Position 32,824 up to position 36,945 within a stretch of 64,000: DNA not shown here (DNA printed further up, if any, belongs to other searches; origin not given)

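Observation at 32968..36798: Lone 1,276-aa DUF4365-like / helical-repeat / PIN-like protein: candidate single-gene conflict (defence) system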

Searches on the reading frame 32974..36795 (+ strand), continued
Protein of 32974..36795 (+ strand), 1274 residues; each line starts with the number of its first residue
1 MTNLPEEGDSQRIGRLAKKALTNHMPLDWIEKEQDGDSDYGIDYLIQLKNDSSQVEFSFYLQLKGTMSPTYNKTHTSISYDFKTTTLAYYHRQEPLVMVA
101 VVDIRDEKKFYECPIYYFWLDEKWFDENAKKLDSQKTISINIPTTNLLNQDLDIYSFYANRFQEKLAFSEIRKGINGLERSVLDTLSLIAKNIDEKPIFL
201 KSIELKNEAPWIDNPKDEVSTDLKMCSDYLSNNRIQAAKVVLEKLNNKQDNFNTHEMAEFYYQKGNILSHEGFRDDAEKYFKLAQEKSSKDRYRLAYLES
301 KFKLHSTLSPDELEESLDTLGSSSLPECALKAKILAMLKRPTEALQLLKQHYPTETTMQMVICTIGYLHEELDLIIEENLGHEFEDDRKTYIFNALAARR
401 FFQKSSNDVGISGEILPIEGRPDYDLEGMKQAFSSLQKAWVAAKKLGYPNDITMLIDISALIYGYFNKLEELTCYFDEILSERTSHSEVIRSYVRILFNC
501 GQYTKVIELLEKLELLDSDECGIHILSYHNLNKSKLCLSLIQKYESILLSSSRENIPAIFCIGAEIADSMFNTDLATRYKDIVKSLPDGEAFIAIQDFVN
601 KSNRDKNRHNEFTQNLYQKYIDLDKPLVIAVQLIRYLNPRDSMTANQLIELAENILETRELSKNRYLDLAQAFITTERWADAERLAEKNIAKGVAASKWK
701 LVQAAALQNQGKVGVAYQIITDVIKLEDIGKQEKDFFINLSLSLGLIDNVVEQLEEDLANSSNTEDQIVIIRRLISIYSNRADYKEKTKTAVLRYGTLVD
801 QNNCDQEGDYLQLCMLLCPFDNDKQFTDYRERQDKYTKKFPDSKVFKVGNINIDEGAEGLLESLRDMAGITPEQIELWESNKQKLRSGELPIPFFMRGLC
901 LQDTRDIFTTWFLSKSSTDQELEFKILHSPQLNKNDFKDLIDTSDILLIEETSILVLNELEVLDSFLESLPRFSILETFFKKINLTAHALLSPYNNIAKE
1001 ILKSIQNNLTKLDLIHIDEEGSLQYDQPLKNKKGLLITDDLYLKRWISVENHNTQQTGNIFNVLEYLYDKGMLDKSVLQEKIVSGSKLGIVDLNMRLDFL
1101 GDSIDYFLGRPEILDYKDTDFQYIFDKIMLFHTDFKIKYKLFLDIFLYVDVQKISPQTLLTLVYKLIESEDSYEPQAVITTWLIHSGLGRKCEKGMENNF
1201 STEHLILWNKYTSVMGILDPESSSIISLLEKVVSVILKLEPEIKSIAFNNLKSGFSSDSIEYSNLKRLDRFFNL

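Call 66: search_protein_families(library=pfam, proteins=[P0126, P0133, P0158, P0204, P0143, P0170, P0187], max_evalue=0.001)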
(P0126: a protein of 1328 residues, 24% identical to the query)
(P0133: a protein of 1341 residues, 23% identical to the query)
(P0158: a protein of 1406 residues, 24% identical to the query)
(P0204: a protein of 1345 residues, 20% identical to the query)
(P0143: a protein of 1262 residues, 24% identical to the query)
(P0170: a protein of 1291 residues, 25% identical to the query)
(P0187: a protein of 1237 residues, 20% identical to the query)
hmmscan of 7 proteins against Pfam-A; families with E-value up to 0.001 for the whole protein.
P0126 (1328 aa): 4 families
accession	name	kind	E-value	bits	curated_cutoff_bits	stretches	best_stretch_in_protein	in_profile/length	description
PF14280.11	DUF4365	-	2.6e-09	37.7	24.3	1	36-163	23-130/139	Domain of unknown function (DUF4365)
PF13428.12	TPR_14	-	0.00029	21.7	23.5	0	369-397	5-33/44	Tetratricopeptide repeat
PF20698.3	PIN-TPR-GreABC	-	0.00049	20.8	27.8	0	964-996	2-33/138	PIN domain associated with the TPR-GreAB-C-PIN system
PF07719.23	TPR_2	-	0.00057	20.3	27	0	370-393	6-29/34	Tetratricopeptide repeat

P0133 (1341 aa): 4 families
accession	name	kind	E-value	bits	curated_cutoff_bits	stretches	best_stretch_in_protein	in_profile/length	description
PF14280.11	DUF4365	-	1.4e-11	45.1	24.3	1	50-181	18-130/139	Domain of unknown function (DUF4365)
PF25062.1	ARM_TT21_N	-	3.1e-07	30.8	40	1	267-378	79-192/222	Tetratricopeptide repeat protein 21 N-terminal ARM repeat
PF12895.13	ANAPC3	-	0.00047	20.8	27.2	0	377-447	18-79/82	Anaphase-promoting complex, cyclosome, subunit 3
PF25570.1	TPR_DENND3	-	0.00055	20.3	27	0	268-318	26-79/115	DENND3-like, TPR repeats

P0158 (1406 aa): 2 families
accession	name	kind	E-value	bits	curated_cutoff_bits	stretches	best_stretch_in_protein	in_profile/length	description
PF14280.11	DUF4365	-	2.5e-10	41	24.3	1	38-155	23-131/139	Domain of unknown function (DUF4365)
PF13428.12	TPR_14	-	0.00016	22.5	23.5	0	679-712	4-37/44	Tetratricopeptide repeat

P0204 (1345 aa): 3 families
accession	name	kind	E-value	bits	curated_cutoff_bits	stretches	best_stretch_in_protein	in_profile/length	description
PF14280.11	DUF4365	-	5e-09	36.8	24.3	1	42-177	13-127/139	Domain of unknown function (DUF4365)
PF13428.12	TPR_14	-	5.4e-05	23.9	23.5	0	298-326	7-36/44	Tetratricopeptide repeat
PF20698.3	PIN-TPR-GreABC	-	0.00078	20.2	27.8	0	987-1038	2-57/138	PIN domain associated with the TPR-GreAB-C-PIN system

P0143 (1262 aa): 3 families
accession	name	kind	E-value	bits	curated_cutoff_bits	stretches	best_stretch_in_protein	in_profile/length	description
PF20698.3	PIN-TPR-GreABC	-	0.00015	22.4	27.8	0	910-945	1-33/138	PIN domain associated with the TPR-GreAB-C-PIN system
PF25058.1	ARM_TT21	-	0.00026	21.4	27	0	619-698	59-138/155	Tetratricopeptide repeat protein 21 ARM repeat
PF14280.11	DUF4365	-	0.00071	20.1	24.3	0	4-79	47-108/139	Domain of unknown function (DUF4365)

P0170 (1291 aa): 5 families
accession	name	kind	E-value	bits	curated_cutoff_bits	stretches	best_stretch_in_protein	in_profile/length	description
PF07719.23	TPR_2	-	9.2e-08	32.1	27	0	229-259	1-31/34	Tetratricopeptide repeat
PF13428.12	TPR_14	-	7.2e-05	23.5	23.5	0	698-727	3-32/44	Tetratricopeptide repeat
PF13424.12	TPR_12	-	9.8e-05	22.9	30.1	0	698-739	5-48/77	Tetratricopeptide repeat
PF13181.12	TPR_8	-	0.00027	21.3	25.7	0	229-260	1-32/34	Tetratricopeptide repeat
PF20698.3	PIN-TPR-GreABC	-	0.00072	20.3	27.8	0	916-1025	1-135/138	PIN domain associated with the TPR-GreAB-C-PIN system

P0187 (1237 aa): 1 family
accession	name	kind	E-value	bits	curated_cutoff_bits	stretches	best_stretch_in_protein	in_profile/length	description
PF14559.12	TPR_19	-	0.00026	21.7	25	0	644-696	5-57/68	Tetratricopeptide repeat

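Call 74: find_homologous_proteins(query=A4, max_evalue=0.001)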
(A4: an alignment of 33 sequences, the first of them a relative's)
Query A4 (33 sequences) (1274 aa, profile of the alignment): 116 proteins with E <= 0.001 among 8000 candidates.
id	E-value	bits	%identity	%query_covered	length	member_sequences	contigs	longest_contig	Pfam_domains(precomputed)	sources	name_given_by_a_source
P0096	0.0e+0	1572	25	82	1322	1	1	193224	PF14280.12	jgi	jgi:hypothetical protein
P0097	0.0e+0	1477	26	72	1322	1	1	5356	PF14280.12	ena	-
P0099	0.0e+0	1460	22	85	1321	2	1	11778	PF14280.12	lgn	-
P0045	0.0e+0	1425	42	99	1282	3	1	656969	PF14280.12,PF12895.14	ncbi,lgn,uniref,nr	ncbi:DUF4365 domain-containing protein [Vibrio neptunius]|uniref:DUF4365 domain-containing protein n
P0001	0.0e+0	1410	100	100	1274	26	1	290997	PF14280.12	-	-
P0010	0.0e+0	1406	60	99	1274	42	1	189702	PF14280.12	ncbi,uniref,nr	ncbi:Uncharacterised protein [Acinetobacter baumannii]|uniref:DUF4365 domain-containing protein n=1 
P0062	0.0e+0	1386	38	99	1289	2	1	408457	PF14559.13,PF14280.12,PF12895.14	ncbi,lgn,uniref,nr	ncbi:DUF4365 domain-containing protein [Shewanella sp. Shew256]|uniref:DUF4365 domain-containing pro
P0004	0.0e+0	1375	92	100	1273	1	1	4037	PF14559.13,PF14280.12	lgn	-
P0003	0.0e+0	1375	92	100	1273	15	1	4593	PF14280.12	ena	-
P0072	0.0e+0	1372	34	99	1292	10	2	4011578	PF14559.13,PF14280.12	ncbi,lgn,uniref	ncbi:DUF4365 domain-containing protein [Pantoea agglomerans]|uniref:DUF4365 domain-containing protei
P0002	0.0e+0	1370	94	100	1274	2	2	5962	PF14280.12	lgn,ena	-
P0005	0.0e+0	1353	78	100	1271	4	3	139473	PF14280.12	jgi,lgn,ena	-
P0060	0.0e+0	1347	38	99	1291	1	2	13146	PF14559.13,PF14280.12,PF25062.2,PF12895.14,PF07719.24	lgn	-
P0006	0.0e+0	1343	75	100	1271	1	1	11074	PF14280.12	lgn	-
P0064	0.0e+0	1338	37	99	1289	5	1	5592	PF14559.13,PF14280.12,PF12895.14,PF13181.13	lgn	-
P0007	0.0e+0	1332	75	100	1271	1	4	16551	PF14280.12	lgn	-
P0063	0.0e+0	1327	37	99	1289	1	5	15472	PF14559.13,PF14280.12,PF25062.2,PF12895.14,PF07719.24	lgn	-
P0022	0.0e+0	1324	55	100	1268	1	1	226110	PF14280.12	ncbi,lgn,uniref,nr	ncbi:hypothetical protein B9T38_06730 [Acinetobacter sp. ANC 4218]|uniref:DUF4365 domain-containing 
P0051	0.0e+0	1321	41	99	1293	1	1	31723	PF14280.12,PF12895.14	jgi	jgi:tetratricopeptide (TPR) repeat protein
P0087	0.0e+0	1316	32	99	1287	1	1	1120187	PF14559.13,PF14280.12,PF25062.2,PF12895.14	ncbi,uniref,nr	ncbi:DUF4365 domain-containing protein [Pectobacterium brasiliense]|uniref:DUF4365 domain-containing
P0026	0.0e+0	1315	54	99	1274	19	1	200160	PF14280.12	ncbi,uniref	ncbi:DUF4365 domain-containing protein [Acinetobacter pittii]|uniref:DUF4365 domain-containing prote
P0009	0.0e+0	1314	70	100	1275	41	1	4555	PF14280.12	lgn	-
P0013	0.0e+0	1313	56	100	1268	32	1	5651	PF14280.12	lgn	-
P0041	0.0e+0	1312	43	100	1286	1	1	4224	PF14280.12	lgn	-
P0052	0.0e+0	1312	40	98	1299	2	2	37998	PF14280.12,PF12895.14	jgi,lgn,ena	-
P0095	0.0e+0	1310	28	86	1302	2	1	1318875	PF14280.12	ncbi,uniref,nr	ncbi:DUF4365 domain-containing protein [Saccharospirillum alexandrii]|uniref:DUF4365 domain-containi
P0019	0.0e+0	1305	55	100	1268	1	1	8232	PF14280.12,PF12895.14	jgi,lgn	jgi:hypothetical protein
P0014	0.0e+0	1303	56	100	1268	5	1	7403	PF14280.12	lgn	-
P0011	0.0e+0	1303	57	99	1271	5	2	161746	PF14280.12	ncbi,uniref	ncbi:DUF4365 domain-containing protein [Acinetobacter pittii]|uniref:DUF4365 domain-containing prote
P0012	0.0e+0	1303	56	100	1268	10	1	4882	PF14280.12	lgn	-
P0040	0.0e+0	1300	43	99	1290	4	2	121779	PF14559.13,PF14280.12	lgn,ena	-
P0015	0.0e+0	1300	56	100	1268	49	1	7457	PF14280.12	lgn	-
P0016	0.0e+0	1298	56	100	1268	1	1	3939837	PF14280.12,PF12895.14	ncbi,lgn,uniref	ncbi:DUF4365 domain-containing protein [Acinetobacter sp. RW6]|uniref:DUF4365 domain-containing prot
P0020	0.0e+0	1297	55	100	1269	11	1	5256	PF14280.12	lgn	-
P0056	0.0e+0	1294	39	99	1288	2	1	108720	PF14280.12,PF12895.14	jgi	jgi:tetratricopeptide (TPR) repeat protein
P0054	0.0e+0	1294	40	99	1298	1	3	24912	PF14559.13,PF14280.12,PF12895.14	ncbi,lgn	ncbi:MAG: DUF4365 domain-containing protein [Pseudoalteromonas sp.]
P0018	0.0e+0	1293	55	100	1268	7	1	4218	PF14280.12,PF12895.14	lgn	-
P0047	0.0e+0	1291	45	89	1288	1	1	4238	PF14559.13,PF14280.12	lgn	-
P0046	0.0e+0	1289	42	99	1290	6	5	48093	PF14280.12,PF00515.35,PF07719.24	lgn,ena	-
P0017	0.0e+0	1287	55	100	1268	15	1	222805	PF14280.12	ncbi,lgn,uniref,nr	ncbi:DUF4365 domain-containing protein [Acinetobacter soli]|uniref:DUF4365 domain-containing protein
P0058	0.0e+0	1287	39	99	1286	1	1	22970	PF14559.13,PF14280.12,PF12895.14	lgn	-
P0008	0.0e+0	1286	72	100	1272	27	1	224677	PF14280.12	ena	-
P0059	0.0e+0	1286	38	99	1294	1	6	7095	PF14280.12,PF12895.14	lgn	-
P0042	0.0e+0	1282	43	99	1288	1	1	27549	PF14559.13,PF14280.12,PF12895.14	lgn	-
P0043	0.0e+0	1280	43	99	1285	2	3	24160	PF14280.12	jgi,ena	-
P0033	0.0e+0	1279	52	100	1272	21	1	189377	PF14280.12,PF12895.14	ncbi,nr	ncbi:DUF4365 domain-containing protein [Acinetobacter baumannii]|nr:DUF4365 domain-containing protei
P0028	0.0e+0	1278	54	100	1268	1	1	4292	PF14280.12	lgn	-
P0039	0.0e+0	1278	45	100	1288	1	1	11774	PF14280.12,PF12895.14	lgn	-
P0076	0.0e+0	1275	35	99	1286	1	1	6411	PF14280.12,PF12895.14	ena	-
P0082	0.0e+0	1275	34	99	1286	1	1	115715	PF14280.12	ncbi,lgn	ncbi:TPA: DUF4365 domain-containing protein [Citrobacter pasteurii]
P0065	0.0e+0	1273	37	97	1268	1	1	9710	PF14559.13,PF14280.12,PF00515.35,PF12895.14,PF13181.13,PF07719.24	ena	-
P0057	0.0e+0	1273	39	99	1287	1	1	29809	PF14280.12,PF12895.14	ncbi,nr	ncbi:MAG: DUF4365 domain-containing protein [Deltaproteobacteria bacterium]|nr:DUF4365 domain-contai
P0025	0.0e+0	1272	57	95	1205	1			PF14280.12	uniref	uniref:DUF4365 domain-containing protein n=1 Tax=Acinetobacter calcoaceticus TaxID=471 RepID=UPI0012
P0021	0.0e+0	1271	55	100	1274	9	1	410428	PF14280.12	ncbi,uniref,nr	ncbi:DUF4365 domain-containing protein [Acinetobacter sp. ANC 4910]|uniref:DUF4365 domain-containing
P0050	0.0e+0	1271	41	99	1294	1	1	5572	PF14280.12,PF25062.2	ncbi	-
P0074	0.0e+0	1269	35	100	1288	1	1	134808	PF14559.13,PF14280.12,PF12895.14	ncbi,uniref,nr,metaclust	ncbi:DUF4365 domain-containing protein [Pantoea sp. BL1]|uniref:DUF4365 domain-containing protein n=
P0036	0.0e+0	1269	52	100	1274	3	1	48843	PF14280.12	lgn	-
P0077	0.0e+0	1266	34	99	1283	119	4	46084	PF14559.13,PF14280.12,PF25062.2,PF12895.14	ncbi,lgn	ncbi:TPA: DUF4365 domain-containing protein [Klebsiella pneumoniae]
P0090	0.0e+0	1265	30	99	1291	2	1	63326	PF14280.12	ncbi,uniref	ncbi:DUF4365 domain-containing protein [Rheinheimera texasensis]|uniref:DUF4365 domain-containing pr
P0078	0.0e+0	1263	35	99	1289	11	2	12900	PF14559.13,PF14280.12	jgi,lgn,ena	-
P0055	0.0e+0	1259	40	95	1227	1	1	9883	PF14559.13,PF14280.12,PF12895.14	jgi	-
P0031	0.0e+0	1257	58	89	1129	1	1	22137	PF14280.12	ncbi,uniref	ncbi:DUF4365 domain-containing protein, partial [Acinetobacter sp. RIT698]|uniref:DUF4365 domain-con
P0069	0.0e+0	1257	37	95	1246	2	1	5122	PF14559.13,PF14280.12,PF12895.14,PF07719.24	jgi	jgi:hypothetical protein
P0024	0.0e+0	1256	55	100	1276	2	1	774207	PF14280.12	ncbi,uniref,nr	ncbi:hypothetical protein A7P54_06990 [Acinetobacter sp. Ac_3412]|uniref:DUF4365 domain-containing p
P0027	0.0e+0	1254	54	100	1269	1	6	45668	PF14280.12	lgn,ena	-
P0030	0.0e+0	1253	53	100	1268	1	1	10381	PF14280.12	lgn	-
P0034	0.0e+0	1253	52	100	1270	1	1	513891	PF14280.12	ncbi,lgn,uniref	ncbi:DUF4365 domain-containing protein [Acinetobacter bereziniae]|uniref:DUF4365 domain-containing p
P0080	0.0e+0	1252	34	99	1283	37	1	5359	PF14280.12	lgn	-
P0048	0.0e+0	1241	41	99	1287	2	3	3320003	PF14559.13,PF14280.12,PF12895.14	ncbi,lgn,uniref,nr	ncbi:DUF4365 domain-containing protein [Pseudoalteromonas sp. S1608]|uniref:DUF4365 domain-containin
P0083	0.0e+0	1229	34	99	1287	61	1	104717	PF14280.12,PF12895.14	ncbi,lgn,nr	ncbi:TPA: DUF4365 domain-containing protein [Klebsiella pneumoniae]|nr:DUF4365 domain-containing pro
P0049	0.0e+0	1226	41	98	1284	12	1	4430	PF14559.13,PF14280.12,PF12895.14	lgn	-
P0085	0.0e+0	1219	35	93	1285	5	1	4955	PF14559.13,PF14280.12,PF25062.2,PF12895.14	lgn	-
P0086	0.0e+0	1219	34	93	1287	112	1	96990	PF14559.13,PF14280.12,PF12895.14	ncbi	ncbi:DUF4365 domain-containing protein [Enterobacter sp. MALB-1]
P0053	0.0e+0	1217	39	99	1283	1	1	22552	PF14280.12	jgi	-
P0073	0.0e+0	1212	35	99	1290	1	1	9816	PF14559.13,PF14280.12,PF12895.14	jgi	jgi:hypothetical protein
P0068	0.0e+0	1211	37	99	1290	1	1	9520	PF14280.12,PF12895.14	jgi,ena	-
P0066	0.0e+0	1210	37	98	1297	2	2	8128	PF14280.12,PF12895.14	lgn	-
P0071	0.0e+0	1196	35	99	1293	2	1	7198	PF14559.13,PF14280.12,PF12895.14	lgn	-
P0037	0.0e+0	1183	60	81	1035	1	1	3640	PF14280.12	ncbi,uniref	ncbi:DUF4365 domain-containing protein, partial [Acinetobacter guillouiae]|uniref:DUF4365 domain-con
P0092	0.0e+0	1176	30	98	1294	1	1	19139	PF14280.12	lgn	-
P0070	0.0e+0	1150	37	99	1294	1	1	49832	PF14559.13,PF14280.12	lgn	-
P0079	0.0e+0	1099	35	99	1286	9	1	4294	PF14280.12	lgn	-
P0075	0.0e+0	1096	35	99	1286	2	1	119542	PF14280.12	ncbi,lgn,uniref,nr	ncbi:DUF4365 domain-containing protein (plasmid) [Enterobacter kobei]|uniref:DUF4365 domain-containi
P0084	0.0e+0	1092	34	100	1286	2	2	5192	PF14559.13,PF14280.12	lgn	-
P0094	0.0e+0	1060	30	95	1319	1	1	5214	PF14280.12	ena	-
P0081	2.2e-290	984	40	75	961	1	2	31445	PF14280.12,PF12895.14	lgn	-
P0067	3.9e-288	977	47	70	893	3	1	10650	PF14280.12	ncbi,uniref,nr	ncbi:DUF4365 domain-containing protein [Alteromonas sp. MCA-1]|uniref:DUF4365 domain-containing prot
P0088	3.5e-280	951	41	65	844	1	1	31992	PF14559.13,PF14280.12,PF12895.14,PF13428.13,PF13181.13,PF07719.24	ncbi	-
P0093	5.3e-271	920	31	87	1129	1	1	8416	PF14280.12,PF12895.14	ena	-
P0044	6.4e-269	913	61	64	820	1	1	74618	PF14280.12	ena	-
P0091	9.4e-262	890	41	62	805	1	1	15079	PF14559.13,PF14280.12,PF12895.14,PF13428.13,PF13181.13,PF07719.24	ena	-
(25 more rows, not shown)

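Call 75: search_protein_families(library=pfam, proteins=[L033:8163-11207:+, L033:11533-14496:+, L033:2373-4262:+], max_evalue=0.01)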
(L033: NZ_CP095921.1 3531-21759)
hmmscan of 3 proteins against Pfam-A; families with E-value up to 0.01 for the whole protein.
L033:8163-11207:+ (1015 aa): 1 family
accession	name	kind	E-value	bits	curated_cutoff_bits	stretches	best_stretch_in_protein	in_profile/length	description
PF20698.3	PIN-TPR-GreABC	-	2.6e-05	24.9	27.8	1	657-693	1-37/138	PIN domain associated with the TPR-GreAB-C-PIN system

L033:11533-14496:+ (988 aa): 4 families
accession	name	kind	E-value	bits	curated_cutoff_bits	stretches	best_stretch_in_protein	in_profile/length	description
PF04851.21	ResIII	-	3.8e-18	66.4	22.5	1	25-190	4-164/164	Type III restriction enzyme, res subunit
PF00270.35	DEAD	-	8.4e-13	48.8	26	1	29-190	4-162/167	DEAD/DEAH box helicase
PF00271.37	Helicase_C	-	2.1e-09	38.1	23.5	1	251-349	11-109/110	Helicase conserved C-terminal domain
PF18766.7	SWI2_SNF2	-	4.2e-07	30.3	26.7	1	155-243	121-213/221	SWI2/SNF2 ATPase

L033:2373-4262:+ (630 aa): 0 families
